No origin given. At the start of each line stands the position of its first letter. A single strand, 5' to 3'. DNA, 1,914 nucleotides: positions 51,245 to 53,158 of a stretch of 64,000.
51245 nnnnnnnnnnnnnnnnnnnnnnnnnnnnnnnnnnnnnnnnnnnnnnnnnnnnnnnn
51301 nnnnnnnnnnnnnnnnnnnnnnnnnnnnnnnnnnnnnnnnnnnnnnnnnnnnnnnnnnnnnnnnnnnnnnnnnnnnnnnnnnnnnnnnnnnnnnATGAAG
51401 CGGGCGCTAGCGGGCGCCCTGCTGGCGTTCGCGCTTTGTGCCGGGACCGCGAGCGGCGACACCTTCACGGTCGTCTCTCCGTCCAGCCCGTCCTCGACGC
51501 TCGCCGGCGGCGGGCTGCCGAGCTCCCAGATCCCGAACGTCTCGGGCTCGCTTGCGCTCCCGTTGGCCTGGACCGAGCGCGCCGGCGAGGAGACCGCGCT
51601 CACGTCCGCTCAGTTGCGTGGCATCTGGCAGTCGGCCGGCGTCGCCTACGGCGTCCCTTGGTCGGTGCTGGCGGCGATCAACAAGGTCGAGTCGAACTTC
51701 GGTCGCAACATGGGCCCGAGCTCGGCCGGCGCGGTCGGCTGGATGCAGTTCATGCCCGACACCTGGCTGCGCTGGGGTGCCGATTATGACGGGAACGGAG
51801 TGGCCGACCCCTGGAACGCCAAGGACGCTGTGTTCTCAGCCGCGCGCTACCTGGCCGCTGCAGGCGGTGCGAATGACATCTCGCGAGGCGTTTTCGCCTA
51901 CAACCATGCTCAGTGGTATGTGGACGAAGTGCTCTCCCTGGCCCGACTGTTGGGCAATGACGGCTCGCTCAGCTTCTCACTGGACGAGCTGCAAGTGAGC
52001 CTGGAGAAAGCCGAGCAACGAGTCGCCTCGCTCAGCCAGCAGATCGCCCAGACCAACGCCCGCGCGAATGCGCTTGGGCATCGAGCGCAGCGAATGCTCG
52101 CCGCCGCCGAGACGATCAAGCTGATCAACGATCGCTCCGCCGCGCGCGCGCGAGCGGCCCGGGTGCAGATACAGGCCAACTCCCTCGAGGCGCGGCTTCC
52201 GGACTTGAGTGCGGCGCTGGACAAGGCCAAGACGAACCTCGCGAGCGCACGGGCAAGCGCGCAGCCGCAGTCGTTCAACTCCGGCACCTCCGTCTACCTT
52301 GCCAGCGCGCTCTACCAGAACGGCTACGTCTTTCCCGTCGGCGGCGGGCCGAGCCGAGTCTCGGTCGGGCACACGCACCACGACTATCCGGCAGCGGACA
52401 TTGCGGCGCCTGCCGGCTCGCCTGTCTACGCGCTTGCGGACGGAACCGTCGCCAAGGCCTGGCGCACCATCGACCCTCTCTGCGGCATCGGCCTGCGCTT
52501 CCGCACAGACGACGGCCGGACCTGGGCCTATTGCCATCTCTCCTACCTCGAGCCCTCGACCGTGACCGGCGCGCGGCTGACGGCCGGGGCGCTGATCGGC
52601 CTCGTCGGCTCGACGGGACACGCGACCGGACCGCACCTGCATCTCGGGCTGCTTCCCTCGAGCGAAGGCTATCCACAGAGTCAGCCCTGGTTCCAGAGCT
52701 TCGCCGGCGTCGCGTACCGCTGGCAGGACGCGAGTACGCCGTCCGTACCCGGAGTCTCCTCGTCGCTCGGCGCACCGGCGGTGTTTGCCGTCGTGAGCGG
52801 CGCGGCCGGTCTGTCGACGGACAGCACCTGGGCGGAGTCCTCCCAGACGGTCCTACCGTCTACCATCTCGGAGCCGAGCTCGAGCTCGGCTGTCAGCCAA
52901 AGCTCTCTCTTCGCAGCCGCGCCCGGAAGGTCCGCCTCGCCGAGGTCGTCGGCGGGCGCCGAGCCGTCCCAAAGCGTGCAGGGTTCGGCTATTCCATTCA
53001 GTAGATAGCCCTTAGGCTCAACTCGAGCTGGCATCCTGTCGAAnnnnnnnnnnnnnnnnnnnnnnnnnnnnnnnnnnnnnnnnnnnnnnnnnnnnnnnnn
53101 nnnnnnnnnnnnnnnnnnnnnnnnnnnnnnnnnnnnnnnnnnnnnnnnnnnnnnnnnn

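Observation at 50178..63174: Non-canonical type IV pilus-like locus lacking pilC, pilMNO and a small major pilin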

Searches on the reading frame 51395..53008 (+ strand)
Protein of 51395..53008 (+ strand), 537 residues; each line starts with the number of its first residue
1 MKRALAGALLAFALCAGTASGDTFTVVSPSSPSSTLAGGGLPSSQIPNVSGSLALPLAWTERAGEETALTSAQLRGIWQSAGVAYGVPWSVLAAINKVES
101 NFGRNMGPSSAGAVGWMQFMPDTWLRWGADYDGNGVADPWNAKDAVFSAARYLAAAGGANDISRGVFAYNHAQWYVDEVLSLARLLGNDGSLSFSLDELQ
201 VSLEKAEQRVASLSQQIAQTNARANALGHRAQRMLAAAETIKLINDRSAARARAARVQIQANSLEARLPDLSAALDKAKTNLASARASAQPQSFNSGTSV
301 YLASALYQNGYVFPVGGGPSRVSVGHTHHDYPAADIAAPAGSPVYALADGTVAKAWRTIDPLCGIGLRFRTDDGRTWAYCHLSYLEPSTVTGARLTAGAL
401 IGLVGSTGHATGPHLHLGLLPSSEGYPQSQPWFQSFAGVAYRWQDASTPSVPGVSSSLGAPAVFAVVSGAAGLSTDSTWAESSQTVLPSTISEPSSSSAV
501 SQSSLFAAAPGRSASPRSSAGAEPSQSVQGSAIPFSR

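Call 4: search_protein_families(library=pfam, proteins=[window:51395-53008:+], max_evalue=0.01)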
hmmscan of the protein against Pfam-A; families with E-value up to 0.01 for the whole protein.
window:51395-53008:+ (537 aa): 3 families
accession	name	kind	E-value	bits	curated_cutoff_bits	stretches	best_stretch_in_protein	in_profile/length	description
PF13406.11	SLT_2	-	7.4e-18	65.2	24.3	2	108-157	150-200/292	Transglycosylase SLT domain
PF01551.29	Peptidase_M23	-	6e-16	58.9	28.7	1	333-419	5-87/96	Peptidase family M23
PF01464.25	SLT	-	9.4e-10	38.5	21.3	1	78-172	3-97/117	Transglycosylase SLT domain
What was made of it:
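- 51395..53008 (+): Secreted bifunctional peptidoglycan hydrolase: signal peptide, SLT lytic transglycosylase, about 100-aa coiled coil, M23 endopeptidase and a low-complexity tail. SLT_2 at 65 bits, SLT at 38.5 bits and Peptidase_M23 at 58.9 bits (call 4).
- Checked: 51395-53008 (+): SLT_2/SLT plus Peptidase_M23, all above Pfam cut-offs (call 4).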

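Call 25: find_homologous_proteins(query=window:51395-53008:+, max_evalue=1e-10)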
Query window:51395-53008:+ (537 aa): 4030 proteins with E <= 1e-10 among 8000 candidates; the best 120 are listed.
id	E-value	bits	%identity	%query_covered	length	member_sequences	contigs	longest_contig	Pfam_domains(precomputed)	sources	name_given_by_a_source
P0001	0.0e+0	1069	93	100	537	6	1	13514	PF01551.30,PF13406.12,PF01464.26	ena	-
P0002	7.2e-293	990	84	100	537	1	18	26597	PF01551.30,PF13406.12,PF01464.26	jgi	jgi:murein DD-endopeptidase MepM/ murein hydrolase activator NlpD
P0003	2.5e-286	968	83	100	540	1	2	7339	PF01551.30,PF13406.12,PF01464.26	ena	-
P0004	2.6e-285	965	82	100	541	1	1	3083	PF01551.30,PF13406.12,PF01464.26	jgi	jgi:murein DD-endopeptidase MepM/ murein hydrolase activator NlpD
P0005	5.3e-279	944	80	100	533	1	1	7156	PF01551.30,PF13406.12,PF01464.26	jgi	-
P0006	5.1e-277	938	81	100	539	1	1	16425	PF01551.30,PF13406.12,PF01464.26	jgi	jgi:murein DD-endopeptidase MepM/ murein hydrolase activator NlpD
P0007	1.2e-276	936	80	100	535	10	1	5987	PF01551.30,PF13406.12,PF01464.26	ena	-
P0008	2.3e-276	935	80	100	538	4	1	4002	PF01551.30,PF13406.12,PF01464.26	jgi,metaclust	metaclust:\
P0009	7.5e-275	930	79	100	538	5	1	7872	PF01551.30,PF13406.12,PF01464.26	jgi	-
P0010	1.1e-273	927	81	100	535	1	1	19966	PF01551.30,PF13406.12,PF01464.26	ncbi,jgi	-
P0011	1.1e-272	923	79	100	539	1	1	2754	PF01551.30,PF13406.12,PF01464.26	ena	-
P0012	1.8e-271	919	78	100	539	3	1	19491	PF01551.30,PF13406.12,PF01464.26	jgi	jgi:murein DD-endopeptidase MepM/ murein hydrolase activator NlpD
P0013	1.4e-270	916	79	98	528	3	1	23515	PF01551.30,PF13406.12,PF01464.26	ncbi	ncbi:MAG: lytic murein transglycosylase [Gaiellaceae bacterium]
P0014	1.2e-269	913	80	96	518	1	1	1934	PF01551.30,PF13406.12,PF01464.26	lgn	-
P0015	9.2e-269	910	78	100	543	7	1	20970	PF01551.30,PF13406.12,PF01464.26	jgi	jgi:murein DD-endopeptidase MepM/ murein hydrolase activator NlpD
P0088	2.2e-151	523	56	83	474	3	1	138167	PF01551.30,PF13406.12,PF01464.26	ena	-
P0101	1.0e-150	521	57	84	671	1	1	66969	PF01551.30,PF13406.12,PF01464.26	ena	-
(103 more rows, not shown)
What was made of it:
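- SLT and M23 domains are ubiquitous housekeeping hydrolase modules: more than 4000 hits (call 25).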

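Call 26: find_encoding_contigs(protein=P0088, flank=10000, max_places=2)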
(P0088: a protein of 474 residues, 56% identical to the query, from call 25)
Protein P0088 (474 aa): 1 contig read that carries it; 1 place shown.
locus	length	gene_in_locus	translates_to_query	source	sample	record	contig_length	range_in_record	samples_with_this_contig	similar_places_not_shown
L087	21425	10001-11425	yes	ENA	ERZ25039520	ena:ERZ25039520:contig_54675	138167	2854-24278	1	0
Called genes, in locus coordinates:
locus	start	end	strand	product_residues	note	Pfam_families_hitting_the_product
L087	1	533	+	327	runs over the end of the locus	-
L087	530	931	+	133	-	PF13191:AAA_16 (weak)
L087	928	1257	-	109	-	-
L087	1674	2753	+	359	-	-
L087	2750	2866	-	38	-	-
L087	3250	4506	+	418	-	-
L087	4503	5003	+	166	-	-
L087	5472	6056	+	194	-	PF03069:FmdA_AmdA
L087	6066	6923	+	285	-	-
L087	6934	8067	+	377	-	PF01266:DAO (weak), PF01494:FAD_binding_3, PF12831:FAD_oxidored (weak), PF13450:NAD_binding_8 (weak), PF22578:GGR_cat (weak)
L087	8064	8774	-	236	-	-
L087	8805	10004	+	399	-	PF00437:T2SSE, PF13191:AAA_16 (faint), PF13401:AAA_22 (faint)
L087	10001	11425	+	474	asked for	PF01464:SLT, PF13406:SLT_2, PF01551:Peptidase_M23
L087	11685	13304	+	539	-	PF10009:DUF2252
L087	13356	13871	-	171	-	-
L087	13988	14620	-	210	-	PF06736:TMEM175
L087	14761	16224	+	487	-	PF10009:DUF2252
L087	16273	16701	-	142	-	PF00293:NUDIX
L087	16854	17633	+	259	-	PF00230:MIP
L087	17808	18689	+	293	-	PF03793:PASTA (weak)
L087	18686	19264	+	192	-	PF07963:N_methyl (weak)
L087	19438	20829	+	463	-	-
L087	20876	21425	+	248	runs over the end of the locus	PF06750:A24_N_bact, PF01478:Peptidase_A24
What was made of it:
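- In L087 the PASTA gene stays next to a pseudopilin gene and pilD (call 26).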

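Call 27: find_encoding_contigs(protein=P0101, flank=10000, max_places=2)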
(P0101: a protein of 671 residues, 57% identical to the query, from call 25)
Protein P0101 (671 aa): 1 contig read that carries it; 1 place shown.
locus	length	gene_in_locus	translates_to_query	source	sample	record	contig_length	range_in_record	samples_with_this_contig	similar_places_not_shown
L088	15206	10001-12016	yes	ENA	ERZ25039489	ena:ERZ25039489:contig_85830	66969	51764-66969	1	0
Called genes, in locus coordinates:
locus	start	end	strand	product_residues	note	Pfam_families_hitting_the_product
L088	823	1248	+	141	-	PF13191:AAA_16 (weak)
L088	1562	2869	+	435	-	PF25873:WHD_MalT, PF07719:TPR_2 (faint)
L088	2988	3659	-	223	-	PF11139:SfLAP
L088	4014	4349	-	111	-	-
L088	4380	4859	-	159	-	-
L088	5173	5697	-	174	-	-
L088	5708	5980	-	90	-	PF01381:HTH_3 (weak), PF13560:HTH_31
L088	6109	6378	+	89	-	PF12728:HTH_17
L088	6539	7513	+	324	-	PF02899:Phage_int_SAM_1, PF00589:Phage_integrase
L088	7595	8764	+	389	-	PF01134:GIDA (weak), PF01266:DAO, PF01494:FAD_binding_3, PF03486:HI0933_like (faint), PF05834:Lycopene_cycl (weak), PF07992:Pyr_redox_2 (weak), PF12831:FAD_oxidored (weak), PF13450:NAD_binding_8 (weak)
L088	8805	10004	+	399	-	PF00437:T2SSE, PF13401:AAA_22 (faint)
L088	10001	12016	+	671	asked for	PF01464:SLT, PF13406:SLT_2, PF01551:Peptidase_M23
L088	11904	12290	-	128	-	-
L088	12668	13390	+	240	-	PF06750:A24_N_bact, PF01478:Peptidase_A24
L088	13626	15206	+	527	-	?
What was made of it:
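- The pilT to slt-m23 4-bp overlap is kept in lineages only 52-56% identical (calls 26, 27). In L087 about 6 kb of unrelated genes separates the hydrolase from the PASTA gene, and L088 lacks an adjacent PASTA gene (calls 26, 27).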

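Call 46: search_protein_families(library=ncbifam, proteins=[window:51395-53008:+], max_evalue=0.05)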
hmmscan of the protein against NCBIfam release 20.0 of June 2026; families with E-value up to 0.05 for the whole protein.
window:51395-53008:+ (537 aa): 18 families
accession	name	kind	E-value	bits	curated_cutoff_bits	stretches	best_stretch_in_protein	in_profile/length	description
TIGR02283.1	MltB_2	subfamily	4.1e-12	45.9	248.45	1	106-156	149-200/300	lytic murein transglycosylase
TIGR02282.1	MltB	equivalog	5.1e-12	45.5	281.4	1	109-161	147-200/290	lytic murein transglycosylase B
NF008029.0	PRK10760.1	equivalog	1.8e-10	40.4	449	1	109-161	214-266/359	lytic murein transglycosylase B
NF053825.1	PdgNdpepShyA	equivalog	4.8e-09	35.4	700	1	300-420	274-381/425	peptidoglycan DD-endopeptidase ShyA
NF053824.1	PdgNdpepShyC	equivalog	1.6e-08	33.9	700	1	332-420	297-381/429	peptidoglycan DD-endopeptidase ShyC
NF008652.0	PRK11649.1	equivalog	1.5e-07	30.5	341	1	334-418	316-396/439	murein DD-endopeptidase MepM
NF050804.1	CellDivDipMCaul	equivalog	3e-07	29.6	900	1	333-417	530-611/634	cell division endopeptidase DipM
NF052530.1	Heli_ShapePgp3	exception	4e-06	26.2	300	1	332-420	168-252/270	peptidoglycan metallopeptidase Pgp3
NF052336.1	PdgHdaseHSB100310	equivalog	5.2e-06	26.1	500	1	331-419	57-141/316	peptidoglycan hydrolase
TIGR04211.1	SH3_and_anchor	equivalog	2.2e-05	24.2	65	1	184-306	56-179/198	TIGR04211 family SH3 domain-containing protein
NF047373.1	BB0259_flg_lyt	exception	0.00014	20.8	234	1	84-123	558-596/705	flagellar assembly lytic transglycosylase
NF004799.0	PRK06148.1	subfamily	0.00062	17.8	1128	1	263-422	372-540/1015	hypothetical protein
NF006543.0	PRK09039.1-2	equivalog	0.007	16.2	305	1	178-283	68-176/350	peptidoglycan -binding protein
NF052344.1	slr1601_fam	subfamily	0.0085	16.1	70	0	179-219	22-62/91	slr1601 family putative cell division protein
TIGR02168.1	SMC_prok_B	equivalog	0.014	13.1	567.35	1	197-285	375-468/1181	chromosome segregation protein SMC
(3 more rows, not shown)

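Call 65: predict_structure(alignment_id=A2)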
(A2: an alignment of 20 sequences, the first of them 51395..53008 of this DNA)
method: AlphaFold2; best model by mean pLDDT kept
length: 537 residues; sequences in the alignment: 20
mean_pLDDT: 57.0   pTM: 0.52
mean pLDDT of the five models: 57.0, 52.2, 52.0, 50.6, 45.6
residues with pLDDT >= 90: 77; 70-90: 105; 50-70: 121; < 50: 234
segments of 3 or more residues with pLDDT < 50: 1-66, 102-123, 293-296, 298-324, 326-332, 407-411, 436-537
pLDDT, mean of each block of 10 residues (from residue 1): 37 32 30 26 37 45 48 70 80 67 33 43 53 63 71 73 69 61 67 58 74 90 93 96 96 96 94 91 71 47 39 27 43 56 75 81 78 86 82 85 60 66 59 51 33 28 23 23 25 26 27 26 28 28
secondary structure, 60 per line:
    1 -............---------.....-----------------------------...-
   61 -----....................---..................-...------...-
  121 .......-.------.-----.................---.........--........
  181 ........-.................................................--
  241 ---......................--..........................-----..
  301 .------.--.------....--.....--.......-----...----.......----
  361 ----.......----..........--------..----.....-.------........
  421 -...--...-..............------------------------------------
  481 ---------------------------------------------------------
elements in order: H2-13 E23-27 E66-70 H71-85 H89-106 H121-127 H142-158 H162-170 H173-188 H190-238 H244-265 H268-293 H318-321 E324-328 E331-337 E343-345 E350-356 E365-371 E376-385 E400-404 E413-420 H431-444
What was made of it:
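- Tried and rejected: The full-length SLT-M23 model is too uncertain (pLDDT 57) to say whether the coiled coil occludes the M23 site (call 65).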

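Call 69: fold_search(model_id=the predicted structure, library=pdb)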
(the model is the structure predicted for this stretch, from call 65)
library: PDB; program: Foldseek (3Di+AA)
matches with E <= 10: 209; with E <= 0.001: 48
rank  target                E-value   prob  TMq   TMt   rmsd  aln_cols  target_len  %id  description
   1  5j1m_C                8.8e-06  1.00  0.16  0.50   9.4       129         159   26  Crystal structure of Csd1-Csd2 dimer II (released 2016-10-19)
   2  9gy1                  1.3e-05  1.00  0.17  0.64   2.7       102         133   35  High resolution crystal structure of StM23 peptidoglycan hydrolase (released 2025-06-04)
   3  8tzl_E                1.3e-05  1.00  0.18  0.25  16.6       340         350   18  Cryo-EM structure of Vibrio cholerae FtsE/FtsX/EnvC complex, full-length (released 2023-12-20)
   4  5j1l_C                1.4e-05  1.00  0.17  0.53   9.1       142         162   27  Crystal structure of Csd1-Csd2 dimer I (released 2016-10-19)
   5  1qwy                  1.5e-05  1.00  0.15  0.33   2.0        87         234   33  Latent LytM at 1.3 A resolution (released 2004-01-20)
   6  5j1m_A                1.5e-05  1.00  0.17  0.52   9.4       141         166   26  Crystal structure of Csd1-Csd2 dimer II (released 2016-10-19)
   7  5j1l_A                1.6e-05  1.00  0.17  0.52   9.4       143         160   26  Crystal structure of Csd1-Csd2 dimer I (released 2016-10-19)
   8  2b13_A                2.3e-05  1.00  0.16  0.61   3.3       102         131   30  Truncated S. aureus LytM, P41 crystal form (released 2006-01-10)
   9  9k2v_A                2.9e-05  1.00  0.17  0.10  33.4       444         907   18  Cyanophage A4 pre-ejectosome (released 2025-04-09)
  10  4qpb_B                3.2e-05  1.00  0.17  0.63   3.1       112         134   28  Catalytic domain of the antimicrobial peptidase lysostaphin from Staphylococcus simulans crystallized in the absence o (released 2014-07-09)
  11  6ue4_B                3.3e-05  1.00  0.17  0.25  10.9       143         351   26  ShyA Endopeptidase from Vibrio cholerae (Closed form) (released 2020-05-27)
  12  2b0p_A                3.5e-05  1.00  0.17  0.66   2.5       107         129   29  truncated S. aureus LytM, P212121 crystal form (released 2006-01-10)
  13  4lxc_C                3.7e-05  1.00  0.19  0.40   6.1       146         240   25  The antimicrobial peptidase lysostaphin from Staphylococcus simulans (released 2014-07-09)
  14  4qpb_A                3.9e-05  1.00  0.17  0.63   3.2       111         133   28  Catalytic domain of the antimicrobial peptidase lysostaphin from Staphylococcus simulans crystallized in the absence o (released 2014-07-09)
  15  2hsi_A                4.7e-05  1.00  0.16  0.36   3.4       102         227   30  Crystal structure of putative peptidase M23 from pseudomonas aeruginosa, New York Structural Genomics Consortium (released 2006-08-08)
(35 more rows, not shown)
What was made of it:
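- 51395..53008 (+): Foldseek hits are LytM, lysostaphin, ShyA, full-length EnvC in FtsEX-EnvC, and Neisseria NGO1686/NMB0315 (calls 65, 69).
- On M23/LytM metallopeptidase: The fold matches active M23 enzymes (call 69).
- Closest known: Specialised peptidoglycan hydrolases of envelope-spanning machines: Neisseria NGO1686/Mpg. Same: The M23 fold matches NGO1686/NMB0315 structures (call 69).
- Closest known: EnvC/FtsEX-type regulated LytM factors. Same: Foldseek aligns 340 columns to full-length V. cholerae EnvC (call 69).
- The coiled coil plus M23 resembles EnvC, a division factor (call 69).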

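Call 80: search_dna_similar(query=window:51395-53008:+, collection=plasmids, mode=protein, max_rows=12)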
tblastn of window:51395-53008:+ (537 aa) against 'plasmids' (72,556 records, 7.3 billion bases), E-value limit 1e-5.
Records with a match: 280; places in all: 319; records where one place covers at least 80% of the query: 0.
Best place of each record, by identity: <60% 280.
By first word of the organism name: Rhodococcus 54; Bacillus 31; Streptomyces 19; Enterococcus 17; Listeria 13; Paenibacillus 11; Corynebacterium 9; Labrenzia 9; Priestia 8; Rhizobium 8; and 56 more.
By predicted mobility (MOB-suite, as given by PLSDB): non-mobilizable 184; mobilizable 78; conjugative 18.
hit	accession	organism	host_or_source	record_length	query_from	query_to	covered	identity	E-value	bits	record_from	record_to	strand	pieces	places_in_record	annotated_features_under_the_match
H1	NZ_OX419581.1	Bacillus subtilis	garden soil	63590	72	417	38%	40.5%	9e-16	146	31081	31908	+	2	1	peptidoglycan DD-metalloendopeptidase family protein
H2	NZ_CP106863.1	Lysinibacillus capsici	water,water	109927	78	417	36%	34.9%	1e-10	133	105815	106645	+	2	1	M23 family metallopeptidase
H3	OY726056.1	Phocaeicola massiliensis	-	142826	183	416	44%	26.1%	1e-6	60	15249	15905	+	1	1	record has no annotation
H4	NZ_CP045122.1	Rubrobacter marinus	single pure culture,marine sediment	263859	50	184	25%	43.0%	2e-19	100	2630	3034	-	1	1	lytic murein transglycosylase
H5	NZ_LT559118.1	Nonomuraea gerenzanensis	-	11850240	73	201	24%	41.9%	3e-12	77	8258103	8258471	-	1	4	none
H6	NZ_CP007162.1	Virgibacillus sp. SK37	1 month-old fish sauce mash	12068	77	182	20%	48.1%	2e-17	94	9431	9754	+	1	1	NlpC/P60 family protein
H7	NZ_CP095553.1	Gordonia hongkongensis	single cell,the blood culture and the ...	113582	260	417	29%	32.1%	6e-6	57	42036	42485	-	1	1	peptidoglycan DD-metalloendopeptidase family protein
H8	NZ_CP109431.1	Streptosporangium sp. NBC_01495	-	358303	69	183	21%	43.6%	1e-13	82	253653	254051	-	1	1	lytic transglycosylase domain-containing protein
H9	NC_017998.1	Thermoanaerobacterium saccharolyticum JW/SL-YS485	-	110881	76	183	20%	45.8%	7e-16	89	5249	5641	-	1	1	lytic transglycosylase domain-containing protein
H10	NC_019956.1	Thermoanaerobacterium thermosaccharolyticum M0795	-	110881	76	183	20%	45.8%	7e-16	89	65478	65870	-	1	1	lytic transglycosylase domain-containing protein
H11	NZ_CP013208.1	Paenibacillus sp. IHB B 3084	single,lake sediment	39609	72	190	22%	41.2%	4e-15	87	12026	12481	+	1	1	peptidoglycan DD-metalloendopeptidase family protein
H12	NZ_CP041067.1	Priestia megaterium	cell culture,soil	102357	77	213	26%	35.5%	3e-14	84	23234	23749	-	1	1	bifunctional lytic transglycosylase/C40 family peptidase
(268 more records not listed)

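Call 81: get_annotated_region(hit=H1, flank=7000)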
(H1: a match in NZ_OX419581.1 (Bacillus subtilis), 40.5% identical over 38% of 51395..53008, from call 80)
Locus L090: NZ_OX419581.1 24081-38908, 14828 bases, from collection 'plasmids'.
description: Bacillus subtilis isolate NRS6116 plasmid NRS6116_2, complete sequence
organism: Bacillus subtilis (NCBI taxid 1423)
taxonomy: Bacteria; Bacillota; Bacilli; Bacillales; Bacillaceae; Bacillus; Bacillus subtilis
host: -; source: garden soil; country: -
typing (MOB-suite, as given by PLSDB): non-mobilizable
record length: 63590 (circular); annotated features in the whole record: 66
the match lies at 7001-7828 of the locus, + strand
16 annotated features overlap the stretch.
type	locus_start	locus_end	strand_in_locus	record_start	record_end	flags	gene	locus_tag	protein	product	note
CDS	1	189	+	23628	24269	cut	cpaB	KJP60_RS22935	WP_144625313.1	Flp pilus assembly protein CpaB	-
CDS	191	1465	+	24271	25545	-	-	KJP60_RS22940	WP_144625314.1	AAA family ATPase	-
CDS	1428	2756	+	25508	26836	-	-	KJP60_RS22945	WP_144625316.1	ATPase, T2SS/T4P/T4SS family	-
CDS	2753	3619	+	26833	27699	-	-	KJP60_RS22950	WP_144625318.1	hypothetical protein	-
CDS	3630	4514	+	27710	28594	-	-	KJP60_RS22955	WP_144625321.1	hypothetical protein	-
CDS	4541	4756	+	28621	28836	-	-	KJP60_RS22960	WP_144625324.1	hypothetical protein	-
CDS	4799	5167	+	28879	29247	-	-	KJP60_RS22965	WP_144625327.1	hypothetical protein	-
CDS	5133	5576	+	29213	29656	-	-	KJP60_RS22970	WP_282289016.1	DUF4320 family protein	-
CDS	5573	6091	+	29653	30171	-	-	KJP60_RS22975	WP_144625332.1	hypothetical protein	-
CDS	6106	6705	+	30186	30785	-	-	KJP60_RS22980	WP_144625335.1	hypothetical protein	-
CDS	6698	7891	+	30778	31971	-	-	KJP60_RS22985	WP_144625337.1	peptidoglycan DD-metalloendopeptidase family protein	-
CDS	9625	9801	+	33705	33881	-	-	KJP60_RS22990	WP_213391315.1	hypothetical protein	-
CDS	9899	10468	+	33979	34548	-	-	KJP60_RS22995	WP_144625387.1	hypothetical protein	-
CDS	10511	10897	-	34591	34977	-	-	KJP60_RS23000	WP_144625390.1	hypothetical protein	-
CDS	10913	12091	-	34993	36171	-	-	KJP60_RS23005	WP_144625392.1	hypothetical protein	-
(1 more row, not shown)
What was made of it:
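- Closest known: Specialised peptidoglycan hydrolases of envelope-spanning machines: Neisseria NGO1686/Mpg. Same: An SLT+M23 protein lies in a Tad-type operon of a Bacillus plasmid (call 81).
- A Bacillus subtilis plasmid encodes its best SLT+M23 homologue at the end of a Tad/Flp-type pilus operon (calls 80, 81). There is an independent SLT+M23 association with a Tad-type operon on a Bacillus plasmid (call 81).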
